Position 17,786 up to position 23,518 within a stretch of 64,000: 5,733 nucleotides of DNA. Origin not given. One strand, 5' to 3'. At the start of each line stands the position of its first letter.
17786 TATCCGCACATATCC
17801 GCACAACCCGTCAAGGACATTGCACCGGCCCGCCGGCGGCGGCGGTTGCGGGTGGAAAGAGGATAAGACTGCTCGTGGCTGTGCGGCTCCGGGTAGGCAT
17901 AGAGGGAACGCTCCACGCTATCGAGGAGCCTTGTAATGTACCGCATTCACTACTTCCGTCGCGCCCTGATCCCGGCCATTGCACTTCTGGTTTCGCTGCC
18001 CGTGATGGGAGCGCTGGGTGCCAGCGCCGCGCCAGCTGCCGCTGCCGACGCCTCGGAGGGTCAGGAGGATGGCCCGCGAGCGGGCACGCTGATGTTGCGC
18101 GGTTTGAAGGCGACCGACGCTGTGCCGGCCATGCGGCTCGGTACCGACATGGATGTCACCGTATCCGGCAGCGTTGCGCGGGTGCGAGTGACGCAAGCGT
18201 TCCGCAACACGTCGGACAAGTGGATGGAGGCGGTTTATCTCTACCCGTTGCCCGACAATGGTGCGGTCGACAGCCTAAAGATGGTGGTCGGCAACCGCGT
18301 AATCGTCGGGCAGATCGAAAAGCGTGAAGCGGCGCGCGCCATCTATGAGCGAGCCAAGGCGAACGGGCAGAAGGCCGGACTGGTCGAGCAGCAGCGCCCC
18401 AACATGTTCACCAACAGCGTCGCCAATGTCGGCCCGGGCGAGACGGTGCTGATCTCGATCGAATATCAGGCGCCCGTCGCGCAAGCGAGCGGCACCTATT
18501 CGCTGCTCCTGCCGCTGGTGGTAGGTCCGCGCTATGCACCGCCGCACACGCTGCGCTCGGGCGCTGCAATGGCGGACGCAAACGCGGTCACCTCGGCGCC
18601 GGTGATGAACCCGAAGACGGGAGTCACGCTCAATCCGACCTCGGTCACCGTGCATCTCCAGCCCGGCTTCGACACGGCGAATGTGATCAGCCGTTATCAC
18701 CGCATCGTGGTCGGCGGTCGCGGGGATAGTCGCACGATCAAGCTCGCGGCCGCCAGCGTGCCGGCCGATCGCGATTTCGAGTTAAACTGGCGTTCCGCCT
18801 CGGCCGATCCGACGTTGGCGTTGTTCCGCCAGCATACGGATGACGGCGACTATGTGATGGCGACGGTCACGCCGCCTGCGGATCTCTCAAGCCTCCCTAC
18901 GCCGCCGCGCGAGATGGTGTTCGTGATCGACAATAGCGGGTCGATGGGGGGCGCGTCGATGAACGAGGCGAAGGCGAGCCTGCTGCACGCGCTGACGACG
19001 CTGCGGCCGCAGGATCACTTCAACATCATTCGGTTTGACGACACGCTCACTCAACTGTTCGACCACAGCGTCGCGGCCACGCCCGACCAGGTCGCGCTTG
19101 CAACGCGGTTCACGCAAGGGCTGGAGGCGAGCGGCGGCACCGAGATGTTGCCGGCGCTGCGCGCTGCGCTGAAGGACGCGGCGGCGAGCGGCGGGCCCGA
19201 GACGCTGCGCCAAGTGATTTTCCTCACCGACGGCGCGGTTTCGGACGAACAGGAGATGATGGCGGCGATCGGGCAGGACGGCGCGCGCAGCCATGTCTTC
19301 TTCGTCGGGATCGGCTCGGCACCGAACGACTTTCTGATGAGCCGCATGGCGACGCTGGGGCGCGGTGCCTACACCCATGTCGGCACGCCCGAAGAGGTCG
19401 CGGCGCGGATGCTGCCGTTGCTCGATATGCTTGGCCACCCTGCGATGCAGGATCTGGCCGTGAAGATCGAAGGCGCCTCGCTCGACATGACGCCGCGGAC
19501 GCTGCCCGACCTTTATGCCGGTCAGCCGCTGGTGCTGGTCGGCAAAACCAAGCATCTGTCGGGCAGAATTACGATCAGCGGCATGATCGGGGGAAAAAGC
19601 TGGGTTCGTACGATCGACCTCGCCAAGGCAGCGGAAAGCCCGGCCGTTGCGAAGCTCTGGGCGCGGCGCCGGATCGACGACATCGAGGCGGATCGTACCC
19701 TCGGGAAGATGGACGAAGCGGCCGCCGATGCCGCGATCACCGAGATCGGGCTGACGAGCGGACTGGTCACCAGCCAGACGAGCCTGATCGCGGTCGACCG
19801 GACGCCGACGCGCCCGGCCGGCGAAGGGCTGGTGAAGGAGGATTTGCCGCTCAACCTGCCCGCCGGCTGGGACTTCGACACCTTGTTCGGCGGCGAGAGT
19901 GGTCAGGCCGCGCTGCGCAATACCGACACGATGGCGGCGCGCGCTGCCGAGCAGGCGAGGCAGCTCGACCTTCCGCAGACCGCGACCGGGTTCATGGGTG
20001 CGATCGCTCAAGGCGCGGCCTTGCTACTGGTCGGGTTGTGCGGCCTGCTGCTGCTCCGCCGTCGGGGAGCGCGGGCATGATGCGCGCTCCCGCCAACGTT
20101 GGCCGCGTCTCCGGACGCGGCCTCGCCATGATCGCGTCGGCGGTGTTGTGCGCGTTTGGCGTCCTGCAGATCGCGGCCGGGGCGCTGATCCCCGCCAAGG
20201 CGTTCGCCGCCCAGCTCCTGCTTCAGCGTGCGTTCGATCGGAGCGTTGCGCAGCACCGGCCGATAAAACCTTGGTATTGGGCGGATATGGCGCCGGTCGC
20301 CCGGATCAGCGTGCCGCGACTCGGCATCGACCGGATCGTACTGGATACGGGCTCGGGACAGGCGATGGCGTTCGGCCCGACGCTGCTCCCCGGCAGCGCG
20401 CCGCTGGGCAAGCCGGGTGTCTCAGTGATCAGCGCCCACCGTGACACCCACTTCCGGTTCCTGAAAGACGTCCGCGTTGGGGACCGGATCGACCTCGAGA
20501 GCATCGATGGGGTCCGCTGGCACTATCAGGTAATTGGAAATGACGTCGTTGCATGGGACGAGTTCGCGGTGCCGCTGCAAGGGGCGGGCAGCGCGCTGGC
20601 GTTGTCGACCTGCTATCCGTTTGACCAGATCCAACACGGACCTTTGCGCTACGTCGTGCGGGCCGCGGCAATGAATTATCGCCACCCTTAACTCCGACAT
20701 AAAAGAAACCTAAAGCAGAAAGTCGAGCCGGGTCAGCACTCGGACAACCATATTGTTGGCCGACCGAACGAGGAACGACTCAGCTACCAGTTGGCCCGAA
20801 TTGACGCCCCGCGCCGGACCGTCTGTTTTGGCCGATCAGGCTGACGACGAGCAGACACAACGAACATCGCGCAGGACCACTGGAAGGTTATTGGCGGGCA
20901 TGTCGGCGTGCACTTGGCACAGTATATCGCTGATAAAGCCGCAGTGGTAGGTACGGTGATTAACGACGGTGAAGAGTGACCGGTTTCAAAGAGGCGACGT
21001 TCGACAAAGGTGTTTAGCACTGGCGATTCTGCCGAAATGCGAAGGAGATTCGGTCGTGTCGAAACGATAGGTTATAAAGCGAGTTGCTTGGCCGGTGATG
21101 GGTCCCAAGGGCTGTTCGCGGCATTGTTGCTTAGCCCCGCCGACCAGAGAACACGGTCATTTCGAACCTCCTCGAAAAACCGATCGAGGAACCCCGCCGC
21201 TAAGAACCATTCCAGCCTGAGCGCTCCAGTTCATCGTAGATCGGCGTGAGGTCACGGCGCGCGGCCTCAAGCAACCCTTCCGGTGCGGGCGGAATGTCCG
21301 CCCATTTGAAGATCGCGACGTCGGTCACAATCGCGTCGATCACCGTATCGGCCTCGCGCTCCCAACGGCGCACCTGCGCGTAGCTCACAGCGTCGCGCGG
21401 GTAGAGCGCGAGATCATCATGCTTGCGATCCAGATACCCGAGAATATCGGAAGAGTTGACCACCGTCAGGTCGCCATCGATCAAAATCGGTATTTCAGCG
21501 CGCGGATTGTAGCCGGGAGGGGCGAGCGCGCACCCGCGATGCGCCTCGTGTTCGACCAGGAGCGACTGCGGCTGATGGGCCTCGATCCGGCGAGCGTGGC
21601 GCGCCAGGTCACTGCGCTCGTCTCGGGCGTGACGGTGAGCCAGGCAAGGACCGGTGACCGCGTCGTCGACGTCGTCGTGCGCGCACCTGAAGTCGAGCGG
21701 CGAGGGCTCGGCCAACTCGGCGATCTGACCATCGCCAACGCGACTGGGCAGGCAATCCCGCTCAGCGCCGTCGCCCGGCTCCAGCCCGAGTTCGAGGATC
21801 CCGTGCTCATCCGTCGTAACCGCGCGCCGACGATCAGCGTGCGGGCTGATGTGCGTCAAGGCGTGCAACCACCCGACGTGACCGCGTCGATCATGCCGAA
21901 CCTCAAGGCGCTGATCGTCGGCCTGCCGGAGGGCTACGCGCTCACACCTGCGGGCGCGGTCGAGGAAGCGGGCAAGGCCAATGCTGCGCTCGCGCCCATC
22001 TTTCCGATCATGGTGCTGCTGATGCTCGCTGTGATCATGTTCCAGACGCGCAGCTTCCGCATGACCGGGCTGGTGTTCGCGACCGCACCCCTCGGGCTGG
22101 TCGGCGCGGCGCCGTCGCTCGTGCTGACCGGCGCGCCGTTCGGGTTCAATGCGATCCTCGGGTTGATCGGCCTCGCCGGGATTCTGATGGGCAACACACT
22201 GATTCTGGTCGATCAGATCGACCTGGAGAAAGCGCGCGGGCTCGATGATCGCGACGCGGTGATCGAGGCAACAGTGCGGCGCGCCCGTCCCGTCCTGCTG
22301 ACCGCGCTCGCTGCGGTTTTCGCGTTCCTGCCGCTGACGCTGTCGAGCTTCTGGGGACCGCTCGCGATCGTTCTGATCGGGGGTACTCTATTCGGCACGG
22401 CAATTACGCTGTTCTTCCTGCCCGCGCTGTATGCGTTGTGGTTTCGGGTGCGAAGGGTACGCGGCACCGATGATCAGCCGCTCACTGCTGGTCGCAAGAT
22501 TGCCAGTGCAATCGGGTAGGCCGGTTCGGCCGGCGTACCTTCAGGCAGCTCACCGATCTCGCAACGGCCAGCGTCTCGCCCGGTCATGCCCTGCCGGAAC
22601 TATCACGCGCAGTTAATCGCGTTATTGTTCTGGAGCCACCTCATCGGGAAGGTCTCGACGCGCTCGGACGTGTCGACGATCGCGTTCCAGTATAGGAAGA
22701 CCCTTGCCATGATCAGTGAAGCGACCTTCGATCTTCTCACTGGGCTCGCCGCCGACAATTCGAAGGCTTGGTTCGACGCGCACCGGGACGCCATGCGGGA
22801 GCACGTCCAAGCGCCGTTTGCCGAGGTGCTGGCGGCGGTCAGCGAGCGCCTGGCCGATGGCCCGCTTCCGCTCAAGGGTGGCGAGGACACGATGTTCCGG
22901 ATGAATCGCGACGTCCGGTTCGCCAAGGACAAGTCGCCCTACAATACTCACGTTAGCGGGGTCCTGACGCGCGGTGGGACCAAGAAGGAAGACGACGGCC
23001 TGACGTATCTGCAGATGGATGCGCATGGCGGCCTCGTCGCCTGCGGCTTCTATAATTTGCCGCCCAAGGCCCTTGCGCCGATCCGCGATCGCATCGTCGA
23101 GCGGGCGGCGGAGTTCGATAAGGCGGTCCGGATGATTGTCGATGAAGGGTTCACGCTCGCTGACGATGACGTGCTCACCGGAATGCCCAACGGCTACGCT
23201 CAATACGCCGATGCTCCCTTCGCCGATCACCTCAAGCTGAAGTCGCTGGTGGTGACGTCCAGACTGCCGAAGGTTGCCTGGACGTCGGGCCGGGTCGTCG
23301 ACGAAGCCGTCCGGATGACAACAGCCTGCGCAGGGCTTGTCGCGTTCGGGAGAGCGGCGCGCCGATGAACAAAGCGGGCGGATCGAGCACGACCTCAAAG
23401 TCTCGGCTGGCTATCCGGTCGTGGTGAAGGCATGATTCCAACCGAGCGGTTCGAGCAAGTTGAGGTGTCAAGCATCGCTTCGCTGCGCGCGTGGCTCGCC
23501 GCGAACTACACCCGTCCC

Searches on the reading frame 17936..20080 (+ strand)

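Call 33: search_protein_families(library=pfam, proteins=[window:17936-20080:+], max_evalue=0.01)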
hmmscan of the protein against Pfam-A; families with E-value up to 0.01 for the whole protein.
window:17936-20080:+ (714 aa): 7 families
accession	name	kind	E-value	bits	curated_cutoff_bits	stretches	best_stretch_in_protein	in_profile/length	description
PF08487.16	VIT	-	1.5e-33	115.7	26.5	1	70-177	4-111/111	Vault protein inter-alpha-trypsin domain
PF13768.12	VWA_3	-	3.7e-17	63.2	27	1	326-479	2-153/155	von Willebrand factor type A domain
PF13519.12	VWA_2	-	1.3e-11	45.5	27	1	327-433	1-106/107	von Willebrand factor type A domain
PF00092.34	VWA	-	3.8e-11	43.9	23.8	1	327-476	2-155/174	von Willebrand factor type A domain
PF13757.12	VIT_2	-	2.2e-09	37.5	23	1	73-131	20-78/78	Vault protein inter-alpha-trypsin domain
PF10138.15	vWA-TerF-like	-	8.6e-06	26.5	29.4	1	327-468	4-150/200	vWA found in TerF C terminus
PF05762.20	VWA_CoxE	-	1.5e-05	25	26.4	1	324-444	56-170/222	VWA domain containing CoxE-like protein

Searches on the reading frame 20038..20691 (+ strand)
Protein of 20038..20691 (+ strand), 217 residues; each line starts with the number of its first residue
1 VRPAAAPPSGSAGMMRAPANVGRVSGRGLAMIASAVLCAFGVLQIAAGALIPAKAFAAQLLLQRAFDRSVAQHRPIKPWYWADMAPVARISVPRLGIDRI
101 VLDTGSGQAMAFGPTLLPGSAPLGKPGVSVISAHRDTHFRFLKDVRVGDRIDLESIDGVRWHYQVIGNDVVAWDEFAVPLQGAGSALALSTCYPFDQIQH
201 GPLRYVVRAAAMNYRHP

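Call 33: search_protein_families(library=pfam, proteins=[window:20038-20691:+], max_evalue=0.01)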
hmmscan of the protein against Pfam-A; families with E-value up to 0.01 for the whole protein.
window:20038-20691:+ (217 aa): 1 family
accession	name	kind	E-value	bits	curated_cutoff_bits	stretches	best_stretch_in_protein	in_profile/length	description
PF04203.18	Sortase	-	7.2e-22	77.9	26.6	1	90-210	1-123/125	Sortase domain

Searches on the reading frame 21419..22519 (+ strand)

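Call 33: search_protein_families(library=pfam, proteins=[window:21419-22519:+], max_evalue=0.01)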
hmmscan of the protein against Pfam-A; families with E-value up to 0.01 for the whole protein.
window:21419-22519:+ (366 aa): 2 families
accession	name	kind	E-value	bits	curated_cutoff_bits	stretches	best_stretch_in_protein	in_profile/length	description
PF00873.25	ACR_tran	-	2.1e-54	185.1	28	1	36-340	711-1019/1021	AcrB/AcrD/AcrF family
PF03176.21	MMPL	-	0.00069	19.1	20.5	1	191-343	145-304/333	MMPL family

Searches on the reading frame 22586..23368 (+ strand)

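Call 67: search_protein_families(library=pfam, proteins=[window:22586-23368:+], max_evalue=0.00001)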
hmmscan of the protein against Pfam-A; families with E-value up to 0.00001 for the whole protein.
window:22586-23368:+ (260 aa): 1 family
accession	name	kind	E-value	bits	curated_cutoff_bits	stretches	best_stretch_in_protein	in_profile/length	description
PF09365.15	DUF2461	-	1.1e-41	143.5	22.8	1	47-254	2-208/208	Conserved hypothetical protein (DUF2461)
